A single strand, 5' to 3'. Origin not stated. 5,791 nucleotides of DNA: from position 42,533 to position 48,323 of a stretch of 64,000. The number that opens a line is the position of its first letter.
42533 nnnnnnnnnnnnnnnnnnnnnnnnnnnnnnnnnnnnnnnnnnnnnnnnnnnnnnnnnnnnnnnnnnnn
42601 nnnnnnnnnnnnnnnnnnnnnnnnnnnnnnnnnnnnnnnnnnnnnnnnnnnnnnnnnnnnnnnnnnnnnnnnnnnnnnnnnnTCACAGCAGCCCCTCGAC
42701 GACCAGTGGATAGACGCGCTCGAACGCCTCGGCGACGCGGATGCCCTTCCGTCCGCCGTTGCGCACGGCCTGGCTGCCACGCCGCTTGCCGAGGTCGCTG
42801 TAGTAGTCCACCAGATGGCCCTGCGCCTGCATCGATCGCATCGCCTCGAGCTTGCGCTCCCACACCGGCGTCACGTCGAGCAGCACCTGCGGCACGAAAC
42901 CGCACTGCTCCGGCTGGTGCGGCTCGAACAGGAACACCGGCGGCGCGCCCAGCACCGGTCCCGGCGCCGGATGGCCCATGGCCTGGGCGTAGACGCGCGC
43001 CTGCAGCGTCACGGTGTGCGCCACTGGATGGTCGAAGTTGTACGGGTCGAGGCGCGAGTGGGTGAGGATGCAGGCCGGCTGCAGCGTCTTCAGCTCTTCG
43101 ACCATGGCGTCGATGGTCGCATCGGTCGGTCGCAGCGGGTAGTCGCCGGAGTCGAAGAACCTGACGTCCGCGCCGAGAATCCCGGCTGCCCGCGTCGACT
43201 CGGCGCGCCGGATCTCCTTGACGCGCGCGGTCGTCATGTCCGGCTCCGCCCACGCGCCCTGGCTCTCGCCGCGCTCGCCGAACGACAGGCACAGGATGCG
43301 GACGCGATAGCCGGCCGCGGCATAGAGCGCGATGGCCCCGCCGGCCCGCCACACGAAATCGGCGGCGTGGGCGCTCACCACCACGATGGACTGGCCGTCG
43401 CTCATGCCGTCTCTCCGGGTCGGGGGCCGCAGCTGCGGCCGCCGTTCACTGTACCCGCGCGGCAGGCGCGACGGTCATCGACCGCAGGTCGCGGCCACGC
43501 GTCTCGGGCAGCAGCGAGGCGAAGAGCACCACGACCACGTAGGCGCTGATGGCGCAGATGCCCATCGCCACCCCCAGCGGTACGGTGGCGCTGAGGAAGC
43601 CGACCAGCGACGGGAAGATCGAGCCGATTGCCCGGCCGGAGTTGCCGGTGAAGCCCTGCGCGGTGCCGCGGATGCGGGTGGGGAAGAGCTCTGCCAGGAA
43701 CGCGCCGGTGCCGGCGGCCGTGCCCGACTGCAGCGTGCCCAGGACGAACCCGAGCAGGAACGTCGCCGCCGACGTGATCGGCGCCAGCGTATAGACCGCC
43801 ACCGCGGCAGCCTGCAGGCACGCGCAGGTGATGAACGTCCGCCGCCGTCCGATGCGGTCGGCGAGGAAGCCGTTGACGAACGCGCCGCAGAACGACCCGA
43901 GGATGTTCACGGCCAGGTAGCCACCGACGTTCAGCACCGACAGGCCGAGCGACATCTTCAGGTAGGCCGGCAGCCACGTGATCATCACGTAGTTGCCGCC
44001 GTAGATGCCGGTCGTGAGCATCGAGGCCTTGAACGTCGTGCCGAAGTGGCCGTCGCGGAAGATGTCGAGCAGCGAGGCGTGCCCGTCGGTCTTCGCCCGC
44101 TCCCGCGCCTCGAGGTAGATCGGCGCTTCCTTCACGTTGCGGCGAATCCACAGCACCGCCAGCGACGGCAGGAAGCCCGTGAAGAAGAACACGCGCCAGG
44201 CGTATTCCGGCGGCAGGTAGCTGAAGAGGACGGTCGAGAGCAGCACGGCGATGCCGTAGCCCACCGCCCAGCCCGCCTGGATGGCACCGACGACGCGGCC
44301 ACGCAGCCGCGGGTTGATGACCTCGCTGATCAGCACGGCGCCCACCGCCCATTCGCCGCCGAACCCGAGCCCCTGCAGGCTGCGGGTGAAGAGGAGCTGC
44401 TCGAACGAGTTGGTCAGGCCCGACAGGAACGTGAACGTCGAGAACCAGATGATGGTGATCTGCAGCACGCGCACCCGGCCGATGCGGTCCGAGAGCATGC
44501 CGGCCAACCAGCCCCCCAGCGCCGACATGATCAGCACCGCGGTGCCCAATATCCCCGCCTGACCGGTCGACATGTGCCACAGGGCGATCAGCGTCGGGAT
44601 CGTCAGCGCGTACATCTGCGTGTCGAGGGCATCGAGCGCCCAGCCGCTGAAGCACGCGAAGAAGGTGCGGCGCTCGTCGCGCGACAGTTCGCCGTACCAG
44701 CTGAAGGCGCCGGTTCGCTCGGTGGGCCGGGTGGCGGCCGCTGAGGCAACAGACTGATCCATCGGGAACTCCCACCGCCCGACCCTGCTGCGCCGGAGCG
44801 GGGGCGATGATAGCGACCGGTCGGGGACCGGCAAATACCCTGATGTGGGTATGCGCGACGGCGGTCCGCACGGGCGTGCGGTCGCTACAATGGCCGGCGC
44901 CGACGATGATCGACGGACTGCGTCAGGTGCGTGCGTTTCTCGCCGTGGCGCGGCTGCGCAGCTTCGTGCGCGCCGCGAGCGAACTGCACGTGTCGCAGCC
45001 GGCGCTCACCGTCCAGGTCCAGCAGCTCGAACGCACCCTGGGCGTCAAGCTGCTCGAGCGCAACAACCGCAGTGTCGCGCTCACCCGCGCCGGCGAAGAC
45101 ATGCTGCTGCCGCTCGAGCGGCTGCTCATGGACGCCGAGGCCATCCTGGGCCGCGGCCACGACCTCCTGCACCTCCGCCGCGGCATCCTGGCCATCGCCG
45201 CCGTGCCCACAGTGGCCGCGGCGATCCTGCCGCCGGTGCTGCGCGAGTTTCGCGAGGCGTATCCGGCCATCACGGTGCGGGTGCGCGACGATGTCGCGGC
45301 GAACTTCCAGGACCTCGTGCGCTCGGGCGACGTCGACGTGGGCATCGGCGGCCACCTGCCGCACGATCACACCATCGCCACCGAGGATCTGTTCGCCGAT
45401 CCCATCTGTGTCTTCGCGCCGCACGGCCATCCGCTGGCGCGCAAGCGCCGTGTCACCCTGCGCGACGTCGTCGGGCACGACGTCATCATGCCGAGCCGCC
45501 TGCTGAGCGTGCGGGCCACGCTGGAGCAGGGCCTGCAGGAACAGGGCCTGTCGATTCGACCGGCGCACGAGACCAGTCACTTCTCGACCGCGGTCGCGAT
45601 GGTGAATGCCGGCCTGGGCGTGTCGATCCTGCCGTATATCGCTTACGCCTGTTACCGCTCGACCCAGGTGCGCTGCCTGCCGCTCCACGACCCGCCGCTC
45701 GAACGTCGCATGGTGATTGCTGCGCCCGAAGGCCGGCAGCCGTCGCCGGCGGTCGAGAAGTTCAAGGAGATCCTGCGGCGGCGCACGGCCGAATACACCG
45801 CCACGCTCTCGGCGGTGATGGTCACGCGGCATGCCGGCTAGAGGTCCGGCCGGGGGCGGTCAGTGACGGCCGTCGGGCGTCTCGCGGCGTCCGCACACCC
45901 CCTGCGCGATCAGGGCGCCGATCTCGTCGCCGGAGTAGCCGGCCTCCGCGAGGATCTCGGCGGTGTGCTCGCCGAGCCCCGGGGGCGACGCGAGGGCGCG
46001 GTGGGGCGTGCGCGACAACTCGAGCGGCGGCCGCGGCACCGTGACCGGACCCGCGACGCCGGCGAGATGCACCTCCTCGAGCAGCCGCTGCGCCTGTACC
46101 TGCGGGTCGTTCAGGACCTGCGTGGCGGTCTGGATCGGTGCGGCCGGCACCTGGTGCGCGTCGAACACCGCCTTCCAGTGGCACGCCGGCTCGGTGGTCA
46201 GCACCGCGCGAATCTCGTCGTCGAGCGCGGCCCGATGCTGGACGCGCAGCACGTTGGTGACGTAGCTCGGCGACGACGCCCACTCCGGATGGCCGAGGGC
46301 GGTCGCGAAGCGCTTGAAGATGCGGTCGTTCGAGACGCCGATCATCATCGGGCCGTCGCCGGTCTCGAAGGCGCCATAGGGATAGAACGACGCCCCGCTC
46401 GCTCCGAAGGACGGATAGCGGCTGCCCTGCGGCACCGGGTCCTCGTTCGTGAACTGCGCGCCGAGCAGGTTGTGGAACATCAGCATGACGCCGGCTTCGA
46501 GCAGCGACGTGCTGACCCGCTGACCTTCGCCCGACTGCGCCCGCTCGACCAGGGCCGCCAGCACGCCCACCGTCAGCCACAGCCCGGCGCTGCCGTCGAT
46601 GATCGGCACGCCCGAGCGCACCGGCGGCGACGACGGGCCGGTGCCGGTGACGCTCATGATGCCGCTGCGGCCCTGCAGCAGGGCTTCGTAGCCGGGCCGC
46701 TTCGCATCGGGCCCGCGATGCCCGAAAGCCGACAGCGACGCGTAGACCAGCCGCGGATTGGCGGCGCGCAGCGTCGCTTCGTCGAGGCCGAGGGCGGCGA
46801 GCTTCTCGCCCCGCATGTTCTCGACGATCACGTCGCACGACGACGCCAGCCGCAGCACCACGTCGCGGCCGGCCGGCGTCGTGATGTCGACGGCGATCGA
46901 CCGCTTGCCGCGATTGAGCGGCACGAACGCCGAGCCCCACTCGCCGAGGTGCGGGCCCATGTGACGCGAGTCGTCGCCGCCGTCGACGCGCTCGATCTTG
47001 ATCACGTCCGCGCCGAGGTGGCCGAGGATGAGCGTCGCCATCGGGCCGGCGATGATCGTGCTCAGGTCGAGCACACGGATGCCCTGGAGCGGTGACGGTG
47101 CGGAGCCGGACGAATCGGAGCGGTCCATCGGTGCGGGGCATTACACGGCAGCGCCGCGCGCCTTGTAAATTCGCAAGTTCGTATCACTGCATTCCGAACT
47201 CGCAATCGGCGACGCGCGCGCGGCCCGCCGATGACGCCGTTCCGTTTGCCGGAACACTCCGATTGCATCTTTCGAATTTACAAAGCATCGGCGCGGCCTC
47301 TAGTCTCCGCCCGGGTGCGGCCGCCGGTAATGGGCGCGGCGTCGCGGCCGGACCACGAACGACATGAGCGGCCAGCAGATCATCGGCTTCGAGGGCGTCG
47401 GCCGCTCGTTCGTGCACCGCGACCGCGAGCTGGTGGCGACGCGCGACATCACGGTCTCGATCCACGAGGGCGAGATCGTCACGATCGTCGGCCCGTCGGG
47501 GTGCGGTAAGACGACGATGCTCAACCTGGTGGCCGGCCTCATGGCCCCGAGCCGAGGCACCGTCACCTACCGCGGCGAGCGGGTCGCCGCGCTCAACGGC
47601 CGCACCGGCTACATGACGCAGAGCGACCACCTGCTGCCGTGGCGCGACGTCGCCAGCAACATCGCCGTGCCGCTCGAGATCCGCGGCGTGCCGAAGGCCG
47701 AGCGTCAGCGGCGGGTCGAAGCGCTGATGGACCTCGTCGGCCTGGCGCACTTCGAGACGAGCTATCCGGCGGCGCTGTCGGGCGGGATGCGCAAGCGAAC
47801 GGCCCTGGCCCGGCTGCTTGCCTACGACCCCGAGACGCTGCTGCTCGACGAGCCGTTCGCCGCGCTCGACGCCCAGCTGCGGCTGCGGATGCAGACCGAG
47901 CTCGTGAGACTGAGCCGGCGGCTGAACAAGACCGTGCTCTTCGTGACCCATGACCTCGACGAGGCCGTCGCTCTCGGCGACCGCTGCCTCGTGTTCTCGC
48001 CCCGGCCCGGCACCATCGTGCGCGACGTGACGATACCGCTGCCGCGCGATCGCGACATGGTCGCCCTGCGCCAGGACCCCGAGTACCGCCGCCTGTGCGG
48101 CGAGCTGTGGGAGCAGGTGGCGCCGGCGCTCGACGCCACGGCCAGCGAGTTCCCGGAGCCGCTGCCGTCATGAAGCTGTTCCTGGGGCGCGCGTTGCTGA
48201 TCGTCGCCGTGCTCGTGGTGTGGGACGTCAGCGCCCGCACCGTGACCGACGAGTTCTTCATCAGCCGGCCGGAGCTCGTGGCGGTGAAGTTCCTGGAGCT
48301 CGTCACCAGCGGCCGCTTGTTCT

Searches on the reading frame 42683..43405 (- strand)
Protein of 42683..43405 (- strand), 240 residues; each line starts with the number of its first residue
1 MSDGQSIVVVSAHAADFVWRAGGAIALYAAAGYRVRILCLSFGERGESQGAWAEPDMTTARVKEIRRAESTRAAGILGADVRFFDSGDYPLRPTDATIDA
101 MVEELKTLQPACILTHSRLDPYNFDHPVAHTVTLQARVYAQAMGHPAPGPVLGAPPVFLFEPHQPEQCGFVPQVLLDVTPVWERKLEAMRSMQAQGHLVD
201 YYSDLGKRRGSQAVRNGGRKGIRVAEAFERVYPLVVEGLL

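Call 13: search_protein_families(library=pfam, proteins=[window:42683-43405:-])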
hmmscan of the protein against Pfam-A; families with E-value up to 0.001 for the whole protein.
window:42683-43405:- (240 aa): 1 family
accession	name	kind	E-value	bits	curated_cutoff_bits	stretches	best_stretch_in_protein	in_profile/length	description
PF02585.22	PIG-L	-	9.8e-21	75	28.2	1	8-136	1-128/129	GlcNAc-PI de-N-acetylase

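Call 52: search_protein_families(library=ncbifam, proteins=[window:42683-43405:-], max_evalue=0.001)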
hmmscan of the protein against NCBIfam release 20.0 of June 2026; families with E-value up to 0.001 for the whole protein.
window:42683-43405:- (240 aa): 4 families
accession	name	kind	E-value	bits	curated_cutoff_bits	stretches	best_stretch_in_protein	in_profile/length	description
TIGR04001.1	thiol_BshB1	equivalog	3.7e-13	49.7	182.5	1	7-195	4-178/226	bacillithiol biosynthesis deacetylase BshB1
TIGR04000.1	thiol_BshB2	equivalog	2.7e-12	46.8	195.25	1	7-198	3-187/217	bacillithiol biosynthesis deacetylase BshB2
TIGR03446.1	mycothiol_Mca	equivalog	1.4e-09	38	277.15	1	8-136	4-149/283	mycothiol conjugate amidase Mca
TIGR03445.1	mycothiol_MshB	equivalog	4.2e-08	33.4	224.35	1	9-141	2-156/284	N-acetyl-1-D-myo-inositol-2-amino-2-deoxy-alpha-D-glucopyranoside deacetylase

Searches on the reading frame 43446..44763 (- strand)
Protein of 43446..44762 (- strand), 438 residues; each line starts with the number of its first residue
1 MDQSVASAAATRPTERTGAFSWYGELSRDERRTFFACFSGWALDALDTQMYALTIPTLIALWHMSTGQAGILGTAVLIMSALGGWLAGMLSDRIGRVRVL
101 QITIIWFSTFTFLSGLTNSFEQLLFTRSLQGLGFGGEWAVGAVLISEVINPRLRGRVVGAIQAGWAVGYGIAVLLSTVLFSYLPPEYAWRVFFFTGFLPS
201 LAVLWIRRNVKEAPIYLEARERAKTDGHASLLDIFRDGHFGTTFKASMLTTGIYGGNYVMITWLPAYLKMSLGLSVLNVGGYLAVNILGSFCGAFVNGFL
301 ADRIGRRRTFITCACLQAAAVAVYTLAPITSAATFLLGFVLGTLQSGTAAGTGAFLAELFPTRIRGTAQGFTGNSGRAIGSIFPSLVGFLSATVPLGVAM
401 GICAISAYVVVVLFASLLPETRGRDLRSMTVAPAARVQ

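Call 13: search_protein_families(library=pfam, proteins=[window:43446-44763:-])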
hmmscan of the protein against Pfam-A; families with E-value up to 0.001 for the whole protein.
window:43446-44763:- (439 aa): 0 families

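Call 52: search_protein_families(library=ncbifam, proteins=[window:43446-44763:-], max_evalue=0.001)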
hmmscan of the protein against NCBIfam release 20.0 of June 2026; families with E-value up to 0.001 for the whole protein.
window:43446-44763:- (439 aa): 0 families

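Call 65: search_protein_families(library=pfam, proteins=[window:43446-44762:-], max_evalue=0.01)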
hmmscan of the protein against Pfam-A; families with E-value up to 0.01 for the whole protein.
window:43446-44762:- (438 aa): 3 families
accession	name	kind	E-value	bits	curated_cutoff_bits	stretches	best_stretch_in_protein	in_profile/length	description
PF07690.21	MFS_1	-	8.5e-51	173.3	33.4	2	42-330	6-291/347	Major Facilitator Superfamily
PF00083.30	Sugar_tr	-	5.1e-30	105.2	22.3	2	65-227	44-207/452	Sugar (and other) transporter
PF12832.13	MFS_1_like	-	1.9e-08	34.2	25.2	1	68-383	35-357/373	MFS_1 like family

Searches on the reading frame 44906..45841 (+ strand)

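Call 13: search_protein_families(library=pfam, proteins=[window:44906-45841:+])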
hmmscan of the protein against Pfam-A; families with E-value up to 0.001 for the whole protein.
window:44906-45841:+ (311 aa): 2 families
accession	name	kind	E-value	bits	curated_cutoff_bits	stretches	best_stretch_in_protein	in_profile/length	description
PF03466.25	LysR_substrate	-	8.9e-52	175.9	28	1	91-294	4-208/209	LysR substrate binding domain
PF00126.33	HTH_1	-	6.1e-22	77.8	26.6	1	5-64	1-60/60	Bacterial regulatory helix-turn-helix protein, lysR family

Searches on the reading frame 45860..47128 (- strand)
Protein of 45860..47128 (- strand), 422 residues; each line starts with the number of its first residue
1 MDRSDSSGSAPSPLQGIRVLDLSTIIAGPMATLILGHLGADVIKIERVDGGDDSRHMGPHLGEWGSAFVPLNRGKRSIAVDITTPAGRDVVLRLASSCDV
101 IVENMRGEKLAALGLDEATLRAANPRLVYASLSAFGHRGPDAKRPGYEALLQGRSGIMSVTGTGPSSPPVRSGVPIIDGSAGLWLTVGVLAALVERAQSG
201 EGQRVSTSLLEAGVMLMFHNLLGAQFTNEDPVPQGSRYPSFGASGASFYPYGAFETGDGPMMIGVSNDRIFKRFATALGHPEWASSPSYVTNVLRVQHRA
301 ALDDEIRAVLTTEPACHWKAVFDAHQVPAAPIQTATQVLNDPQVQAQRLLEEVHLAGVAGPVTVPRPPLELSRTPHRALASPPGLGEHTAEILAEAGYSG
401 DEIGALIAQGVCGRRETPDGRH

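Call 13: search_protein_families(library=pfam, proteins=[window:45860-47128:-])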
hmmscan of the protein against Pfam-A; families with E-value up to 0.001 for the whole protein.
window:45860-47128:- (422 aa): 1 family
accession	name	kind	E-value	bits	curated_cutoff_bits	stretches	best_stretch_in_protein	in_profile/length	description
PF02515.22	CoA_transf_3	-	9e-116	387.4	23.3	1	14-389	1-366/366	CoA-transferase family III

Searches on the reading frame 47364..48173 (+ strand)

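Call 17: search_protein_families(library=pfam, proteins=[window:47364-48173:+])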
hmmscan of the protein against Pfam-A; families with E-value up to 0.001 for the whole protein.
window:47364-48173:+ (269 aa): 4 families
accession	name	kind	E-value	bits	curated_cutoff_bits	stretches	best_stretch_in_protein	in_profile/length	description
PF00005.33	ABC_tran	-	2e-31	109.9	25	1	27-166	2-137/137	ABC transporter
PF13191.12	AAA_16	-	1.7e-05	25.8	32.6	1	16-193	2-136/167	AAA ATPase domain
PF13304.12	AAA_21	-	2.4e-05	25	27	0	136-197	236-299/304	AAA domain, putative AbiEii toxin, Type IV TA system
PF02463.25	SMC_N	-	0.00016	21.6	40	0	75-184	111-187/220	RecF/RecN/SMC N terminal domain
